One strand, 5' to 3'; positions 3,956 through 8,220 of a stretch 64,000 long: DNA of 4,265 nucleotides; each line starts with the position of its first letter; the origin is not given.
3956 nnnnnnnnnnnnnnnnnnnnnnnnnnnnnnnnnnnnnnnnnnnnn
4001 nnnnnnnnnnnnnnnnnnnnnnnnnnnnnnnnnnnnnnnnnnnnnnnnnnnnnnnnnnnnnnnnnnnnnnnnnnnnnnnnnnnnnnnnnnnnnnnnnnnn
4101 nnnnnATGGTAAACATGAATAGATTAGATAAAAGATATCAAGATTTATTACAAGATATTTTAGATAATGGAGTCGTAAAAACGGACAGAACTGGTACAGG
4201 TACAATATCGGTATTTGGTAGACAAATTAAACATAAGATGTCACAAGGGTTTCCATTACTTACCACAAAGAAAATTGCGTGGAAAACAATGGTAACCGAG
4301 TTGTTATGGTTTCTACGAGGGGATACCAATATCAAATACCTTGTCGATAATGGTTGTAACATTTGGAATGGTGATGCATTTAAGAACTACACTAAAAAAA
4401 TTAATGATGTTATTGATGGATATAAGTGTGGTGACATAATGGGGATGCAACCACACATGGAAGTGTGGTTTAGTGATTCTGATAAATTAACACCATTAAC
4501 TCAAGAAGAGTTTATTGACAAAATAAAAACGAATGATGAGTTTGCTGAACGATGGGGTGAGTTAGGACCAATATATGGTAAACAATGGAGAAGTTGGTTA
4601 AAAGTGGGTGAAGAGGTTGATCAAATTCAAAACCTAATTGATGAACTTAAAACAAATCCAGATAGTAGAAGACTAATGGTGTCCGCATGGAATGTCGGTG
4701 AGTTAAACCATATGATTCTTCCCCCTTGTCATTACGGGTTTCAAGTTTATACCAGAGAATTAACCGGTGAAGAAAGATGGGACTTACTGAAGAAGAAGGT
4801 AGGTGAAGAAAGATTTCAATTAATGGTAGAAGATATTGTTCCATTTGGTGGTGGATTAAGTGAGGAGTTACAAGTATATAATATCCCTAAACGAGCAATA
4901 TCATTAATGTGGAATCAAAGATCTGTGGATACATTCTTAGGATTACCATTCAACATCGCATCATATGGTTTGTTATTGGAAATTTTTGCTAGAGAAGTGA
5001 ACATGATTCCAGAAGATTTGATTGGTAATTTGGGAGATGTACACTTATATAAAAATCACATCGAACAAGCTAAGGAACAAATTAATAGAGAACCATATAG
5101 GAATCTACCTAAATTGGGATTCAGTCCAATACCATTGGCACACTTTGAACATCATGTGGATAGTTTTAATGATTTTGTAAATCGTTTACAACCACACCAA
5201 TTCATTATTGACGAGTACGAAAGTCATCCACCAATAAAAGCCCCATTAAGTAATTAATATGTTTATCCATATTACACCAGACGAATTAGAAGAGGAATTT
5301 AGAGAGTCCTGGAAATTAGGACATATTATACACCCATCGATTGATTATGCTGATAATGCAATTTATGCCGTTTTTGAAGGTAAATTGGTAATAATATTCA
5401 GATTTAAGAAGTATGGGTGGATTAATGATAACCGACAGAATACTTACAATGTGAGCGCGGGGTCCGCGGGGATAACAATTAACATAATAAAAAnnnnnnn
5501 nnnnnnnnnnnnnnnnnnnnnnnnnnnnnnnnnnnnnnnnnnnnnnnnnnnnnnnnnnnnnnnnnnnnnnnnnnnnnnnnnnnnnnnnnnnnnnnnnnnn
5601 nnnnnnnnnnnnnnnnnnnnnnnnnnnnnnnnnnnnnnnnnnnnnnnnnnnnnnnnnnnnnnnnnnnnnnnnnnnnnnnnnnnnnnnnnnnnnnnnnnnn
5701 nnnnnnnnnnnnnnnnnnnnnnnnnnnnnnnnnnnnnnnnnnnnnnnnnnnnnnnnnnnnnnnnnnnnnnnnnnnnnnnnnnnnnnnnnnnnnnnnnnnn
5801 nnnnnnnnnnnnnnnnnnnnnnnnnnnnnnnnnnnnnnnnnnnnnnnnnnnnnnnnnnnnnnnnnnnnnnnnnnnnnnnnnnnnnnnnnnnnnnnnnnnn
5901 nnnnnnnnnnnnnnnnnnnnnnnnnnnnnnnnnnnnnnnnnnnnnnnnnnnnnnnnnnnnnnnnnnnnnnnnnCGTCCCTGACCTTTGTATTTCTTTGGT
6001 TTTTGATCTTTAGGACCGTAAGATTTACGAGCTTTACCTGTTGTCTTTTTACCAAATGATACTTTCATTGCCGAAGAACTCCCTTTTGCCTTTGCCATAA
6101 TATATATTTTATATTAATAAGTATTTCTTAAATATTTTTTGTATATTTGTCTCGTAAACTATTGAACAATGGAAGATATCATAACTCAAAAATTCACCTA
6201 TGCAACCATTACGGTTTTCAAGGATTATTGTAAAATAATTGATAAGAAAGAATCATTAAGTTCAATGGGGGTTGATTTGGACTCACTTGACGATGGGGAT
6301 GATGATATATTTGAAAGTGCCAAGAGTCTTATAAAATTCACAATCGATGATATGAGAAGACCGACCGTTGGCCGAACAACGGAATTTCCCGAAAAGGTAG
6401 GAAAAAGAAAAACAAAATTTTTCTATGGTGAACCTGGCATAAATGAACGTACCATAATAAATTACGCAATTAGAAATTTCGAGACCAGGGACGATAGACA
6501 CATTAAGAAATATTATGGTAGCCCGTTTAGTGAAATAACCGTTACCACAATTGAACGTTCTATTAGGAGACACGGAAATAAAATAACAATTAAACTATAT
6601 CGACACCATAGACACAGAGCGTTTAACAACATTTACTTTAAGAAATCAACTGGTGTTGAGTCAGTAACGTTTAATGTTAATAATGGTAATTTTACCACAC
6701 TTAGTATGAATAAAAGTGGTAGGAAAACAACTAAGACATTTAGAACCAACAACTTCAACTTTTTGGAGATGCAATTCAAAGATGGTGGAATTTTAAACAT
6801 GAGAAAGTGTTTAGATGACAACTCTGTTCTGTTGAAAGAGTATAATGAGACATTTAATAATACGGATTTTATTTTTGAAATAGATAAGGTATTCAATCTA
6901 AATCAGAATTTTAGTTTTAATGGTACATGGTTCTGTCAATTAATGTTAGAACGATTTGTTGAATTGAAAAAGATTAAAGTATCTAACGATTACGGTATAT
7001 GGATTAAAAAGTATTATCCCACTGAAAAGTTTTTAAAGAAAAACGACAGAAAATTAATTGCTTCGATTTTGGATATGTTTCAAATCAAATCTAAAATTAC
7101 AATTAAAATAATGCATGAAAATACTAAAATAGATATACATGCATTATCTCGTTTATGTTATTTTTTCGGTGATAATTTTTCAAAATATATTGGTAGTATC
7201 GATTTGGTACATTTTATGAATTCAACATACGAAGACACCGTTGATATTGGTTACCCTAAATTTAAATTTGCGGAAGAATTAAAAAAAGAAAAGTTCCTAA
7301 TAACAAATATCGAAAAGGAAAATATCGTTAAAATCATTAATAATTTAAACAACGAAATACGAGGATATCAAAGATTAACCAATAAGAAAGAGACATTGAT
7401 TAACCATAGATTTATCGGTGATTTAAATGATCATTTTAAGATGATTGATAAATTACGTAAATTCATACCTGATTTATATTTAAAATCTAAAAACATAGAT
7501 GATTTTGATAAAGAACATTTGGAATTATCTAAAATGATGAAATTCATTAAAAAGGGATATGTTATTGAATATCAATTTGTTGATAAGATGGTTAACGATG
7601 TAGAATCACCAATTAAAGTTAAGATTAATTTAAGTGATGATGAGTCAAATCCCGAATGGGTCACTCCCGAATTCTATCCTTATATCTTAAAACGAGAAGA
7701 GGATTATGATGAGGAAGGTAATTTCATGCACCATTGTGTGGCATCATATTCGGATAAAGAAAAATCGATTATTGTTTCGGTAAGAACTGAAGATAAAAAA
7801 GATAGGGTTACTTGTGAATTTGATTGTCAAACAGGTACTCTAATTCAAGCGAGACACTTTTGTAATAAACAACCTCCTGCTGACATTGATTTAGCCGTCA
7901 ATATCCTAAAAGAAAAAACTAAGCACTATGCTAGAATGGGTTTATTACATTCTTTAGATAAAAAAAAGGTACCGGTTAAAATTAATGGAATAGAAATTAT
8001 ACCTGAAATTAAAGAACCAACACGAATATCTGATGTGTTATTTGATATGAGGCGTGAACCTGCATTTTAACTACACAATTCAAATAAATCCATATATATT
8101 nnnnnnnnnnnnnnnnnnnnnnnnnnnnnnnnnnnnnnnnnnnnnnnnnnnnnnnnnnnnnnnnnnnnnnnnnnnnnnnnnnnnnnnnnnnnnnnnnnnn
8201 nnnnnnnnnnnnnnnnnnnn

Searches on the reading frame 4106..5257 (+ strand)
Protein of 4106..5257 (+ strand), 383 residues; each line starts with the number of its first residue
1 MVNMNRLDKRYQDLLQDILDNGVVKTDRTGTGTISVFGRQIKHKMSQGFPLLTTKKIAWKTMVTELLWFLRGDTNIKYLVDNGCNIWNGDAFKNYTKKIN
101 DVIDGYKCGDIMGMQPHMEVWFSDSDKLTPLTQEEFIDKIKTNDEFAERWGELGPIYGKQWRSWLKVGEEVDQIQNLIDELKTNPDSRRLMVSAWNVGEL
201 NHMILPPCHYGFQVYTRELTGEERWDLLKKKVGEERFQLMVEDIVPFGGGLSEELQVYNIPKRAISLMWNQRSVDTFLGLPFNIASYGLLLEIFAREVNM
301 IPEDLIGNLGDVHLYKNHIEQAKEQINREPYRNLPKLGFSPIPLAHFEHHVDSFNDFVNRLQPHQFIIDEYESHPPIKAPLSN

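Call 12: search_protein_families(library=phrogs, proteins=[window:4106-5257:+], max_evalue=0.001)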
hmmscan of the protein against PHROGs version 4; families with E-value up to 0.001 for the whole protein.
window:4106-5257:+ (383 aa): 3 families
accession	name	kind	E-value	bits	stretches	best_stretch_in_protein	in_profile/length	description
phrog_160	-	DNA, RNA and nucleotide metabolism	1.6e-109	366.9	1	1-382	26-307/335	thymidylate synthase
phrog_5682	-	DNA, RNA and nucleotide metabolism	6e-51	173.7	2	258-382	93-208/209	thymidylate synthase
phrog_5131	-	DNA, RNA and nucleotide metabolism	9.2e-11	42.6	1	156-197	102-139/357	thymidylate synthase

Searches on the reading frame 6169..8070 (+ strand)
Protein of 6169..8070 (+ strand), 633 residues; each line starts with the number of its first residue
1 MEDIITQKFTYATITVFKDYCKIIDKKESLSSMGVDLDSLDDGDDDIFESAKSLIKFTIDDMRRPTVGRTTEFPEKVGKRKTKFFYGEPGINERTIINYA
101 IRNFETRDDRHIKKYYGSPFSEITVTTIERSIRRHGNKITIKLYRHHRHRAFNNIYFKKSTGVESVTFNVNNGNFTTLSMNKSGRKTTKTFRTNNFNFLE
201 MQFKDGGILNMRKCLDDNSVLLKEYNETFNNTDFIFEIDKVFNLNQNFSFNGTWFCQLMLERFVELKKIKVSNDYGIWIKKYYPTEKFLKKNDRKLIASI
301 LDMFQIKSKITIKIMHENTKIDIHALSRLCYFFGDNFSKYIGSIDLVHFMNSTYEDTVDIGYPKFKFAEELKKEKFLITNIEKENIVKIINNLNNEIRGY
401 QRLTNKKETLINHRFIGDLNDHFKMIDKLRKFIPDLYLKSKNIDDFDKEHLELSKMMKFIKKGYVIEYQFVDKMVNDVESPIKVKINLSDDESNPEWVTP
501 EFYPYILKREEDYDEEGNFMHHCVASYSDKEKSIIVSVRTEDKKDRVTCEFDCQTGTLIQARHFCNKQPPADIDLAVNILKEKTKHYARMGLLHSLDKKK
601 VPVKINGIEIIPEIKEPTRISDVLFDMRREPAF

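Call 12: search_protein_families(library=phrogs, proteins=[window:6169-8070:+], max_evalue=0.001)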
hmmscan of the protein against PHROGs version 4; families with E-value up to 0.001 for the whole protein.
window:6169-8070:+ (633 aa): 2 families
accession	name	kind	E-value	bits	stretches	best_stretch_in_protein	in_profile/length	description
phrog_3169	-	unknown function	5.4e-07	30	1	509-570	388-452/474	-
phrog_8470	-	unknown function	5.1e-05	23.3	1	508-573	470-540/567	-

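Call 18: search_dna_similar(query=window:6169-8070:+, collection=phages, mode=protein, max_rows=15)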
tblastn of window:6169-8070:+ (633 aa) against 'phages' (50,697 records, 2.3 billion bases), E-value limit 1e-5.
No match.
